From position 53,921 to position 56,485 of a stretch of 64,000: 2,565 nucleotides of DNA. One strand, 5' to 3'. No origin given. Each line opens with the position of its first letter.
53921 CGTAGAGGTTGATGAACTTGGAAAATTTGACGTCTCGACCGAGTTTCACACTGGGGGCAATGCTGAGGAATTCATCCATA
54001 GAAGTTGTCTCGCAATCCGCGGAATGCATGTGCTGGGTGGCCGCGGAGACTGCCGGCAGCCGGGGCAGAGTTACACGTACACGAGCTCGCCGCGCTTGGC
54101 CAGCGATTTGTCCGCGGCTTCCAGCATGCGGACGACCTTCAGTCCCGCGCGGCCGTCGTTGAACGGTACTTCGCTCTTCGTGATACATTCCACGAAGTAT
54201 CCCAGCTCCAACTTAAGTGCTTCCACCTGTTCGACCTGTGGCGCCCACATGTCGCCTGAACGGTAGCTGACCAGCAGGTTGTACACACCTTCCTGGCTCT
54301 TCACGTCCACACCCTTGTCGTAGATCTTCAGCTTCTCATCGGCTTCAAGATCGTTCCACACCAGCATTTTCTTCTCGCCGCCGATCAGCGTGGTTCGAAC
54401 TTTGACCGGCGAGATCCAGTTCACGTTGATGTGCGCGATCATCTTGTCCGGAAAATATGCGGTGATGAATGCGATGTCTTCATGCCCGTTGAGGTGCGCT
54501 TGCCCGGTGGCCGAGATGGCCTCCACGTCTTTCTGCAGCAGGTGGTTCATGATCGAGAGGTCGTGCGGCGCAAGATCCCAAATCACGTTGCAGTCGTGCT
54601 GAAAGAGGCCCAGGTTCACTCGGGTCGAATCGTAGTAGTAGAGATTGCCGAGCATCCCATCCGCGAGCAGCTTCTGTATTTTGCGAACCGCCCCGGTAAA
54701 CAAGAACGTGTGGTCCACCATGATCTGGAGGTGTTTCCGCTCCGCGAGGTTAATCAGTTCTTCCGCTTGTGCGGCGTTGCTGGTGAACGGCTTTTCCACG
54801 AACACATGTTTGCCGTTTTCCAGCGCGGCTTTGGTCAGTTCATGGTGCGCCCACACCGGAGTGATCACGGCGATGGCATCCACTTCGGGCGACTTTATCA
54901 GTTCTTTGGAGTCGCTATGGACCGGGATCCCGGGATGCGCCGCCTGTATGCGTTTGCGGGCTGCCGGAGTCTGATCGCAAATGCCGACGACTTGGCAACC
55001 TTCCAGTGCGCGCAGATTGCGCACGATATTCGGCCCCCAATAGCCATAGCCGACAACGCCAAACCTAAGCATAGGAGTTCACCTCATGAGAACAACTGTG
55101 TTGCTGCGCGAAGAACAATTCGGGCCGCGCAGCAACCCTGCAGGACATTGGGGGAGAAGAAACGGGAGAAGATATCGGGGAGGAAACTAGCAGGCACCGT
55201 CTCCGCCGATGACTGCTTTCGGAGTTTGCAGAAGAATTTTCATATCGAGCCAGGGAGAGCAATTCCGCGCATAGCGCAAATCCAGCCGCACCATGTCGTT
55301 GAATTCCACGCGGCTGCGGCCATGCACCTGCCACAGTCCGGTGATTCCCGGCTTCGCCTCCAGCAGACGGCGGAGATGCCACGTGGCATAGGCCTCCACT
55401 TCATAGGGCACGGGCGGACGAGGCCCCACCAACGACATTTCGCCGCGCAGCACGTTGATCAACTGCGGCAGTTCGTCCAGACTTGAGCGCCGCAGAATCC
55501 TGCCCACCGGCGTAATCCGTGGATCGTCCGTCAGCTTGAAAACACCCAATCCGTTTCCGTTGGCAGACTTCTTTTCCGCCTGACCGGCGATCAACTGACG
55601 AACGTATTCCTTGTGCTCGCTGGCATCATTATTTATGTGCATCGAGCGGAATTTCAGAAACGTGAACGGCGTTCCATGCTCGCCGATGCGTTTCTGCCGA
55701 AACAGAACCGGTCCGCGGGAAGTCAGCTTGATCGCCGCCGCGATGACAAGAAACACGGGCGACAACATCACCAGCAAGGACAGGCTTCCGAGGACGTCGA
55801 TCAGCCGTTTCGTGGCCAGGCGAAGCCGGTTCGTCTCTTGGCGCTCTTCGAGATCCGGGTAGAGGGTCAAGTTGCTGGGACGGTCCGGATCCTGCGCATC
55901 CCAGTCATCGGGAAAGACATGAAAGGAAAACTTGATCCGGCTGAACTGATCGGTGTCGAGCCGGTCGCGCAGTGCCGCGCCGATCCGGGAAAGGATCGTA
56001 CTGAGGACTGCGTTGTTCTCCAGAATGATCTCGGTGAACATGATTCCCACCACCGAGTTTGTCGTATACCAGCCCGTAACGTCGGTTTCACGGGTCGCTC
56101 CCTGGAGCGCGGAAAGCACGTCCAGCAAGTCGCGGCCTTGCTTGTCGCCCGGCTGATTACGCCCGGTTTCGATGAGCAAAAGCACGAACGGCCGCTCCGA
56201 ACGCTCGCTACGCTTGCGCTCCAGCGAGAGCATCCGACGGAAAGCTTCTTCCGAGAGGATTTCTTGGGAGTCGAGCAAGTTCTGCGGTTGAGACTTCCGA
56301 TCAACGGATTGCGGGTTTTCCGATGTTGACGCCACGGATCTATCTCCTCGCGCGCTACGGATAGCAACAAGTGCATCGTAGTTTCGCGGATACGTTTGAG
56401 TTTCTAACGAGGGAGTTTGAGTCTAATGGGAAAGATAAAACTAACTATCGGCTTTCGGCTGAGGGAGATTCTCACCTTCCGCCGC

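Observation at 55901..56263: Priming glycosyl-phosphate transferase fused to a degenerate GGDEF-like domain that retains an RxxD I-site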

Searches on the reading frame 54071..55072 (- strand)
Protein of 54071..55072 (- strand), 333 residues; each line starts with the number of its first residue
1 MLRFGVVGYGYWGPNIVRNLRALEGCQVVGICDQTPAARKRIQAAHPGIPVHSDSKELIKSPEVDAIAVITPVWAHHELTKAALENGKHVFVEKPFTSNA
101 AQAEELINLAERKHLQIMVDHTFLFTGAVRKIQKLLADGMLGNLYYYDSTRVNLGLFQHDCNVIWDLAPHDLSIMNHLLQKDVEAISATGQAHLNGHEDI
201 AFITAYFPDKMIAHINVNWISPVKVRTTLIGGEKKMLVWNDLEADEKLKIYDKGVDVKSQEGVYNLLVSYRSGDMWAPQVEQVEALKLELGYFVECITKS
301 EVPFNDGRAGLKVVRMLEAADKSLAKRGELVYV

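Call 12: search_protein_families(library=ncbifam, proteins=[window:54071-55072:-], max_evalue=0.00001)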
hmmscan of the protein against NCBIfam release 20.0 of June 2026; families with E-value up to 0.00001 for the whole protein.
window:54071-55072:- (333 aa): 9 families
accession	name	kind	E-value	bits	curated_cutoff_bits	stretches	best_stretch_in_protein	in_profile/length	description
NF040723.1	UDP-GlcNAcDh_Arch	equivalog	1e-48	166.4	450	1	2-319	1-296/302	UDP-N-acetylglucosamine 3-dehydrogenase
TIGR04380.1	myo_inos_iolG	equivalog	2.5e-27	95.6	355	1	1-327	1-326/330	inositol 2-dehydrogenase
NF008607.0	PRK11579.1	subfamily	2.1e-24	86.2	330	1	2-150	5-151/346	oxidoreductase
NF041392.1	XylDh_Gfo6_Halo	equivalog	2e-20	72.9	350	1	2-324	17-342/350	D-xylose 1-dehydrogenase Gfo6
NF052679.1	InsChiInosDhIolG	equivalog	6.5e-16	58.3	540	1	2-186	3-192/343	bifunctional inositol 2-dehydrogenase/D-chiro-inositol 1-dehydrogenase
NF052479.1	LevoglcsnDh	equivalog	8.7e-16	57.6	650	1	52-150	62-160/386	levoglucosan dehydrogenase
NF007574.0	PRK10206.1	equivalog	1.2e-13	50.9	352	1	45-145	47-147/345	oxidoreductase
NF058563.1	BT_2159_fam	equivalog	2.2e-12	46.7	650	1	3-145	2-144/350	disaccharide 3-dehydrogenase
NF058561.1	BT_2158_fam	equivalog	4.9e-11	41.9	750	1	14-145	45-178/487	glycoside 3-dehydrogenase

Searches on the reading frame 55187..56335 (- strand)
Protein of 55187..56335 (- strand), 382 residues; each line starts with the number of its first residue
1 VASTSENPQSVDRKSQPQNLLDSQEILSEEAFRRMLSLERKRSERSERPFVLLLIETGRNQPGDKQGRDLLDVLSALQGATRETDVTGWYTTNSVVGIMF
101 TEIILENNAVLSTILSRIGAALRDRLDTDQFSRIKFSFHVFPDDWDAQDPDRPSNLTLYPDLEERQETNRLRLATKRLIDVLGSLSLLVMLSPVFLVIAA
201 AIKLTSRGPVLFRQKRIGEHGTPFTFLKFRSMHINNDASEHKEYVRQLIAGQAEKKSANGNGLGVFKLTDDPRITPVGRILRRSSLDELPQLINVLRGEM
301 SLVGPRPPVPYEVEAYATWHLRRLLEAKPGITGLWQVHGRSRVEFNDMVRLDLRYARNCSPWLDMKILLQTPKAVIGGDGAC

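Call 3: search_protein_families(library=pfam, proteins=[window:55187-56335:-], max_evalue=10)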
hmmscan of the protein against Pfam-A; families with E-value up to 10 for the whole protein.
window:55187-56335:- (382 aa): 1 family
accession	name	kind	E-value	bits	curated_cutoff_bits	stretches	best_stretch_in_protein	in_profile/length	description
PF02397.22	Bac_transf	-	3.6e-66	222.5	27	1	176-376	1-178/179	Bacterial sugar transferase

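Call 4: search_protein_families(library=ncbifam, proteins=[window:55187-56335:-], max_evalue=10)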
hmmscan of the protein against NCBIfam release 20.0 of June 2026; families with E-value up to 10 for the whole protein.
window:55187-56335:- (382 aa): 10 families
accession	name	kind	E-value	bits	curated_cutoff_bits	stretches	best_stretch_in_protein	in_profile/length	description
TIGR03025.1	EPS_sugtrans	subfamily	3.5e-85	286.9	295.55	1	166-381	248-444/445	exopolysaccharide biosynthesis polyprenyl glycosylphosphotransferase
TIGR03022.1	WbaP_sugtrans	subfamily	1.6e-71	241.9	403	1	169-381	252-455/456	undecaprenyl-phosphate galactose phosphotransferase WbaP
TIGR03023.1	WcaJ_sugtrans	equivalog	2e-70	238.4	410.75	1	168-381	255-452/453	undecaprenyl-phosphate glucose phosphotransferase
NF041877.1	EPS_EpsZ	equivalog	3.2e-68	230.5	800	1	172-381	262-458/459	exopolysaccharide biosynthesis polyisoprenyl-phosphate hexose-1-phosphate transferase EpsZ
NF052601.1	undeca_RfbP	equivalog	6.4e-60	202.4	330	1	168-376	37-236/244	undecaprenyl-phosphate galactose phosphotransferase family protein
TIGR03013.1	EpsB_2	subfamily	4.8e-47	161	393.35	1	168-381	247-442/443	TIGR03013 family XrtA/PEP-CTERM system glycosyltransferase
NF011751.0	PRK15204.1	equivalog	9.4e-45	153.1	907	1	174-381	278-475/476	undecaprenyl-phosphate galactose phosphotransferase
NF007518.0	PRK10124.1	equivalog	3.5e-40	138.1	684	1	175-371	273-453/464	undecaprenyl-phosphate glucose phosphotransferase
NF050817.1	PolSacchBiosHfsE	equivalog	1.8e-32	112.7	750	1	169-377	265-461/467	polysaccharide biosynthesis protein HfsE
NF045514.1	glycotran_HepC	equivalog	5.5e-28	97.8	140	1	163-307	104-211/220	heterocyst development glycosyltransferase HepC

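Call 45: list_cluster_members(proteins=[window:55187-56335:-, P0075, P0111])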
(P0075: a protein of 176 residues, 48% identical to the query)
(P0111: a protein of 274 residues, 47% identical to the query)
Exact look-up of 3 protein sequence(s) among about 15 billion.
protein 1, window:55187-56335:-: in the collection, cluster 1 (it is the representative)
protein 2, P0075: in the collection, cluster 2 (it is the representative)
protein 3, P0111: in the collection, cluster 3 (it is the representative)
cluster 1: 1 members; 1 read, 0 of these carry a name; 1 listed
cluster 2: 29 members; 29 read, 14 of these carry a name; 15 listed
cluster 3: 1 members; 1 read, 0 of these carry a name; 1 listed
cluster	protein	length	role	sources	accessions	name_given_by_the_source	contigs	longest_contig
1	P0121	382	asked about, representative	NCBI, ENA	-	-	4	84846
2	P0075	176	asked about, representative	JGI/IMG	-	hypothetical protein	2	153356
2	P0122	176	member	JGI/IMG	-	hypothetical protein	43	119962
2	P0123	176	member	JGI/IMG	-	hypothetical protein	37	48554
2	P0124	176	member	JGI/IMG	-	hypothetical protein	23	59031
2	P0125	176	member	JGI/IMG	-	hypothetical protein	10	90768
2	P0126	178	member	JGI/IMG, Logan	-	hypothetical protein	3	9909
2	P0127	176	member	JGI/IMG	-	hypothetical protein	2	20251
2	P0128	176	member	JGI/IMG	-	hypothetical protein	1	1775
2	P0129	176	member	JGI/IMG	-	hypothetical protein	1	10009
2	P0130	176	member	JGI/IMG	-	hypothetical protein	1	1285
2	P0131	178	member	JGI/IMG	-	hypothetical protein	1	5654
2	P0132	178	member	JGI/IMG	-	hypothetical protein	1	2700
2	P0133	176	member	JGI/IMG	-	hypothetical protein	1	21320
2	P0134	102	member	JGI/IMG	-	hypothetical protein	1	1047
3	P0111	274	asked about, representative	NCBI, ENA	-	-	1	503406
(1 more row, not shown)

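Call 66: predict_structure(alignment_id=A5)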
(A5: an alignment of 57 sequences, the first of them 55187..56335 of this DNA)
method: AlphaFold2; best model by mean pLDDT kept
length: 382 residues; sequences in the alignment: 57
mean_pLDDT: 64.9   pTM: 0.43
mean pLDDT of the five models: 64.9, 63.8, 62.2, 62.0, 60.4
residues with pLDDT >= 90: 55; 70-90: 107; 50-70: 105; < 50: 115
segments of 3 or more residues with pLDDT < 50: 1-22, 153-155, 229-234, 259-305, 327-342, 365-382
pLDDT, mean of each block of 10 residues (from residue 1): 41 39 74 93 88 84 65 81 84 89 78 87 89 90 62 54 62 80 93 93 68 70 64 54 72 60 37 32 35 43 48 63 53 38 60 61 50 38 33
secondary structure, 60 per line:
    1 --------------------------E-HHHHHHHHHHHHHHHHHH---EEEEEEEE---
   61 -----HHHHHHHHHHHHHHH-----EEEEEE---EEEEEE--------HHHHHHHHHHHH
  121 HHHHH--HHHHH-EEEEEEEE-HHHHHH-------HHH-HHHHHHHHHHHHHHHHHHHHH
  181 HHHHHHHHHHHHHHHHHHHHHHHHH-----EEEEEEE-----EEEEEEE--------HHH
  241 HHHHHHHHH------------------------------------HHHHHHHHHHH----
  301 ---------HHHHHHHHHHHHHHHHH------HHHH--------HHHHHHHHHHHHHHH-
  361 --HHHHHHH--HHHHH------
elements in order: H29-46 E50-57 H66-80 E86-91 E95-100 H109-125 H128-132 E134-141 H143-148 H160-205 E211-217 E223-229 H238-249 H286-296 H310-326 H333-336 H345-359 H363-369 H372-376

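Call 68: fold_search(model_id=the predicted structure, library=pdb)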
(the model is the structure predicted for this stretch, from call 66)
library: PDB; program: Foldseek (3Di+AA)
matches with E <= 10: 1275; with E <= 0.001: 37
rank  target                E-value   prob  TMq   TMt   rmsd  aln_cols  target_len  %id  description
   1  6khu                  7.0e-06  1.00  0.25  0.67   3.3       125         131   15  The crystal structure of a DGC protein from Thermotoga maritima (released 2020-07-22)
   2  5llx_B                1.3e-05  1.00  0.25  0.15   3.9       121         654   19  Bacteriophytochrome activated diguanylyl cyclase from Idiomarina species A28L with GTP bound (released 2017-03-15)
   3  5llx_A                1.7e-05  1.00  0.25  0.15   3.8       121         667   19  Bacteriophytochrome activated diguanylyl cyclase from Idiomarina species A28L with GTP bound (released 2017-03-15)
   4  3ezu                  1.8e-05  1.00  0.23  0.26   4.3       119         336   17  Crystal structure of multidomain protein of unknown function with GGDEF-domain (NP_951600.1) from GEOBACTER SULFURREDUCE (released 2008-11-18)
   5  5llw_A                1.9e-05  1.00  0.25  0.15   4.3       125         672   19  Bacteriophytochrome activated diguanylyl cyclase from Idiomarina species A28L (released 2017-03-15)
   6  5llw_B                4.5e-05  1.00  0.25  0.15   4.2       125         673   19  Bacteriophytochrome activated diguanylyl cyclase from Idiomarina species A28L (released 2017-03-15)
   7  6et7_B                4.8e-05  1.00  0.25  0.15   4.4       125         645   19  Activated heterodimer of the bacteriophytochrome regulated diguanylyl cyclase variant - S505V A526V - from Idiomarina  (released 2018-06-13)
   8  5m3c_A                5.4e-05  1.00  0.24  0.22   4.4       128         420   17  Structure of the hybrid domain (GGDEF-EAL) of PA0575 from Pseudomonas aeruginosa PAO1 at 2.8 Ang. with GTP and Ca2+ bo (released 2017-12-20)
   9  4urg_A                8.4e-05  1.00  0.26  0.62   4.3       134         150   14  Crystal Structure of GGDEF domain from T.maritima (active-like dimer) (released 2014-10-08)
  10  4urg_B                9.5e-05  1.00  0.26  0.58   4.3       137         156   15  Crystal Structure of GGDEF domain from T.maritima (active-like dimer) (released 2014-10-08)
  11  5euh_A                1.1e-04  1.00  0.24  0.51   4.1       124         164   19  Crystal structure of the c-di-GMP-bound GGDEF domain of P. fluorescens GcbC (released 2015-12-30)
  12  4urq_U                1.6e-04  1.00  0.26  0.60   4.0       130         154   16  Crystal Structure of GGDEF domain (I site mutant) from T.maritima (released 2014-10-08)
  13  7a7e_B                1.6e-04  1.00  0.25  0.50   4.6       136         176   15  Structure of a delta-N mutant - E232start - of PA1120 (TpbB or YfiN) from Pseudomonas aeruginosa (PAO1) comprising onl (released 2021-07-07)
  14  4rnf                  1.6e-04  1.00  0.24  0.22   4.7       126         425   14  PaMorA tandem diguanylate cyclase - mutant phosphodiesterase, apo form (released 2014-11-19)
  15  7a7e_A                1.8e-04  1.00  0.24  0.50   4.7       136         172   15  Structure of a delta-N mutant - E232start - of PA1120 (TpbB or YfiN) from Pseudomonas aeruginosa (PAO1) comprising onl (released 2021-07-07)
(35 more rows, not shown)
